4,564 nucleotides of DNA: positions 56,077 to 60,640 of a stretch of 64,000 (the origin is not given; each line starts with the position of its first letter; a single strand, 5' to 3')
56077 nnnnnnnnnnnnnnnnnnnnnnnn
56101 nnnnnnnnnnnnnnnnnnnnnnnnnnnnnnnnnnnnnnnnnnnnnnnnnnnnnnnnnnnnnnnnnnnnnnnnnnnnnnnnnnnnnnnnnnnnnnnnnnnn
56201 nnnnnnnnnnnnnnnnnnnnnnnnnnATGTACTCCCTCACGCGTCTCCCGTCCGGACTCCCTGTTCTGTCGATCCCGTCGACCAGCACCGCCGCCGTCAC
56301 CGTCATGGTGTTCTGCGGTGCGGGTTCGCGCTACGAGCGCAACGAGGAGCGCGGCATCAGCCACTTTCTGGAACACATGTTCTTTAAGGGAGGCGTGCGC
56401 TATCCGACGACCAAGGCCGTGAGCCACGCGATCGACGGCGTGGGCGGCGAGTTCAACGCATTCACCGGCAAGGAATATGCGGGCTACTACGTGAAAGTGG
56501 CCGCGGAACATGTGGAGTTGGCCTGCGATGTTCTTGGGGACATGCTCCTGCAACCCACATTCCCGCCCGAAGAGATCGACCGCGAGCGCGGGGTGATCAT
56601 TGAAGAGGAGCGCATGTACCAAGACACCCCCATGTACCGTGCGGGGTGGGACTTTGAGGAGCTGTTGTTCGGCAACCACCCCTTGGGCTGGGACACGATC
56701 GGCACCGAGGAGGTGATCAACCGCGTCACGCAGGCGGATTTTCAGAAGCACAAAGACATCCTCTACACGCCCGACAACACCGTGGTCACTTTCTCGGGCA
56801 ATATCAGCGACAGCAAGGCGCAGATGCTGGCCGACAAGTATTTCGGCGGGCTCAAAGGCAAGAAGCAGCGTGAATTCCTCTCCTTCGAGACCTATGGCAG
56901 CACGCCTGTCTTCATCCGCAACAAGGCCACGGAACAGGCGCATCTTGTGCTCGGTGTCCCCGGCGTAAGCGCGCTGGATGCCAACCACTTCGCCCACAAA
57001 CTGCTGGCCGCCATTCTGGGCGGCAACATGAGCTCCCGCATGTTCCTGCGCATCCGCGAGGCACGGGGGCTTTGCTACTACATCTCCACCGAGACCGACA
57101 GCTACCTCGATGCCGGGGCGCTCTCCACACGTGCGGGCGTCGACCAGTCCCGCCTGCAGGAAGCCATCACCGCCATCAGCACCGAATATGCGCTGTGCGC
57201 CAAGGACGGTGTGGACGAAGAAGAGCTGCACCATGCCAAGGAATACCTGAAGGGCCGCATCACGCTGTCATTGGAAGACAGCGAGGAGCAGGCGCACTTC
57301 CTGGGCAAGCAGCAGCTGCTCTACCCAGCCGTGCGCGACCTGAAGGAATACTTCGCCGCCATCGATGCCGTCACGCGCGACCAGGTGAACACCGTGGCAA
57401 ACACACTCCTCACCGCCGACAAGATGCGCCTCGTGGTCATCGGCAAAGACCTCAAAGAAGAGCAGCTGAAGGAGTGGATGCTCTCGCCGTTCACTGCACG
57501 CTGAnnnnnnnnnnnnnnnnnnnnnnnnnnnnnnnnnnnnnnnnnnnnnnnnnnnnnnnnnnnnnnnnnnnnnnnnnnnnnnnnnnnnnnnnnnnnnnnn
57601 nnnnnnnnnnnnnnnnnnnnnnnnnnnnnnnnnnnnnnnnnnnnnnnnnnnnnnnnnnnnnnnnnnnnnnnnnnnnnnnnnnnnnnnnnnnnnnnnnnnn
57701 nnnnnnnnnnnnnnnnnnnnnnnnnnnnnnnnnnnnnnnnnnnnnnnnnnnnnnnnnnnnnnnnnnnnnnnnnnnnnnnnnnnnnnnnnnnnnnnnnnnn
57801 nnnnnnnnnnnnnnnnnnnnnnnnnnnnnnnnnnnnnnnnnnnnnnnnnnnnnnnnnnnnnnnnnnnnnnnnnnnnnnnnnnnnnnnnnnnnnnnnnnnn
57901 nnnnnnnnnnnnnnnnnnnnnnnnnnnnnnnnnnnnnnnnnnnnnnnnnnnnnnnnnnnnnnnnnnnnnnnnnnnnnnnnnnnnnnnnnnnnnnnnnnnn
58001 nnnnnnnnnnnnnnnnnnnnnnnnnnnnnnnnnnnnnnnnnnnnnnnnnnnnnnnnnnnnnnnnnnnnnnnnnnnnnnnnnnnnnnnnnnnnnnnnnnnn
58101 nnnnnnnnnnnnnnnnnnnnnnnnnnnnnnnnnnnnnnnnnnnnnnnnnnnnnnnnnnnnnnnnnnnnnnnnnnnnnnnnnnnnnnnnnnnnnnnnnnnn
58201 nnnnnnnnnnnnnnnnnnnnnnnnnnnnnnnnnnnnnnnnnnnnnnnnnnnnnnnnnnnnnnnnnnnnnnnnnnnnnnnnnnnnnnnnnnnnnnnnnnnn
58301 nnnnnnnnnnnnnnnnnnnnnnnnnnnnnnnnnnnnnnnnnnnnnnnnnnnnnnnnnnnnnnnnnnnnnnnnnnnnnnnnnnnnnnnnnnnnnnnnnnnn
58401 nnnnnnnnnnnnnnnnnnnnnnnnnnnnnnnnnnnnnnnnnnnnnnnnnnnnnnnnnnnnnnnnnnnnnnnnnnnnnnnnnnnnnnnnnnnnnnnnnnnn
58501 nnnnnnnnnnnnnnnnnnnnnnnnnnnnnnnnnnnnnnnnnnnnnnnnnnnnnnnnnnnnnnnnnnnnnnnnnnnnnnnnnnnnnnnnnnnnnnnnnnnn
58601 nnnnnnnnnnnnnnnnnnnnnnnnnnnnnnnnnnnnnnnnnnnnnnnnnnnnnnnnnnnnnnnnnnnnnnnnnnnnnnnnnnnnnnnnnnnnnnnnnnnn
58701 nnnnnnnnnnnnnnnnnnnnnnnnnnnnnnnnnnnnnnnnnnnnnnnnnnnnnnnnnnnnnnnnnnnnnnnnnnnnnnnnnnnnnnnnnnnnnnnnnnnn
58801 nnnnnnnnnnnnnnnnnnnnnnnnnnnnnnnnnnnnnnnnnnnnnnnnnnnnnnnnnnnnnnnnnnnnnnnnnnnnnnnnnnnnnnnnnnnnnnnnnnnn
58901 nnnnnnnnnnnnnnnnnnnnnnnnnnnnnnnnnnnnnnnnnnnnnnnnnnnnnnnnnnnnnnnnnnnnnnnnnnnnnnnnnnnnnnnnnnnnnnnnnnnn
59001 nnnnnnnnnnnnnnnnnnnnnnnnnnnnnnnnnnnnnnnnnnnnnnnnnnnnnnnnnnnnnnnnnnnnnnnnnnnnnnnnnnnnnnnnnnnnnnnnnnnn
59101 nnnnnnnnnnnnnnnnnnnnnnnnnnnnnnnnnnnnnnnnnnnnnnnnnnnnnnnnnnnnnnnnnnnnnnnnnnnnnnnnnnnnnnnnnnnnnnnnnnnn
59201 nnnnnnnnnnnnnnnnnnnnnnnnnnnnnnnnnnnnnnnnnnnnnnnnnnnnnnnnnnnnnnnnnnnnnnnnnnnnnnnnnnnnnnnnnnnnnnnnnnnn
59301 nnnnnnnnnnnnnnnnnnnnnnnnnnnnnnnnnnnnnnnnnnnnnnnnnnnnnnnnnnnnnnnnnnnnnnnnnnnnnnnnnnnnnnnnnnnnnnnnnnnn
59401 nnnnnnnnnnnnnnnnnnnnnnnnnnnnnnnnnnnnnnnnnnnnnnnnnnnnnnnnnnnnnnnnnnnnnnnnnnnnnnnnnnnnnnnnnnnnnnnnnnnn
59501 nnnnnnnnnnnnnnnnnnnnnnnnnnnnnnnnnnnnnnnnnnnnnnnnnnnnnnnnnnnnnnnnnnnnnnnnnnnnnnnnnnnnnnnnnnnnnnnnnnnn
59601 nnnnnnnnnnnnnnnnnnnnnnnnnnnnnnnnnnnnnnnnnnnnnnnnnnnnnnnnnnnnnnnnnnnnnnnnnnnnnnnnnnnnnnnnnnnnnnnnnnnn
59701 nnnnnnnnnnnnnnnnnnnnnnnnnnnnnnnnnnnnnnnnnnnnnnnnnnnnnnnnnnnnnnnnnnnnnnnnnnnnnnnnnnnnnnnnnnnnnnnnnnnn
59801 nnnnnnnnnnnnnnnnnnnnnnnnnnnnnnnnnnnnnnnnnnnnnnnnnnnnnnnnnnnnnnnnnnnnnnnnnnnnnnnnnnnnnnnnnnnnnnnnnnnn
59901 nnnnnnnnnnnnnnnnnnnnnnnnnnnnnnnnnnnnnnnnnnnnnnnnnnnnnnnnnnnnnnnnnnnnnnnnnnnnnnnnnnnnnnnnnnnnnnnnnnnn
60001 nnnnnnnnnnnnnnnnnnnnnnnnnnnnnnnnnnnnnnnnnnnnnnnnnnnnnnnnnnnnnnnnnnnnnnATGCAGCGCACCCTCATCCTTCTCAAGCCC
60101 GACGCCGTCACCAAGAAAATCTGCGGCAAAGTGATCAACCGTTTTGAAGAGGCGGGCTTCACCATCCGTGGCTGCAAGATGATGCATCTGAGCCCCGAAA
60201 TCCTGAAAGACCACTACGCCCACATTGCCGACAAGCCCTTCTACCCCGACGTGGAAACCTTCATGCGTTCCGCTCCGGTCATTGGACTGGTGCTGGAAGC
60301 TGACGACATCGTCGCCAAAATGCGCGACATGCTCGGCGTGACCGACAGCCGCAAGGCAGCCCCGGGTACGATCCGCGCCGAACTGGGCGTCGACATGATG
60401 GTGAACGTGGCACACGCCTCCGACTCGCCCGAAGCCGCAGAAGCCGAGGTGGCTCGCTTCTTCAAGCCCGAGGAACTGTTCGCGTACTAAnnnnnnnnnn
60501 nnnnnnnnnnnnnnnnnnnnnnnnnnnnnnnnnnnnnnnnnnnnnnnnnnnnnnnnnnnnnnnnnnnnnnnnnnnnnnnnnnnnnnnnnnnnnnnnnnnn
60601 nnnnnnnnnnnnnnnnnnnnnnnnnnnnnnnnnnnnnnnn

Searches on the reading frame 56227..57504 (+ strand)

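Call 67: search_protein_families(library=pfam, proteins=[window:56227-57504:+])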
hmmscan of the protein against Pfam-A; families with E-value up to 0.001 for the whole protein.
window:56227-57504:+ (425 aa): 2 families
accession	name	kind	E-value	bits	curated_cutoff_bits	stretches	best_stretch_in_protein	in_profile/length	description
PF05193.26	Peptidase_M16_C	-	1.4e-38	133.1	23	1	167-340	2-180/181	Peptidase M16 inactive domain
PF00675.25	Peptidase_M16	-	1.8e-30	106.2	22.3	1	13-135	2-123/149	Insulinase (Peptidase family M16)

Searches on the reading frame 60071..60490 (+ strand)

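Call 66: search_protein_families(library=pfam, proteins=[window:60071-60490:+])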
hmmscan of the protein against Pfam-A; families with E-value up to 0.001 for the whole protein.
window:60071-60490:+ (139 aa): 1 family
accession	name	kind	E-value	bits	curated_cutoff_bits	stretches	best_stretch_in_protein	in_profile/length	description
PF00334.24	NDK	-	3.3e-47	160.2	27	1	2-135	1-134/135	Nucleoside diphosphate kinase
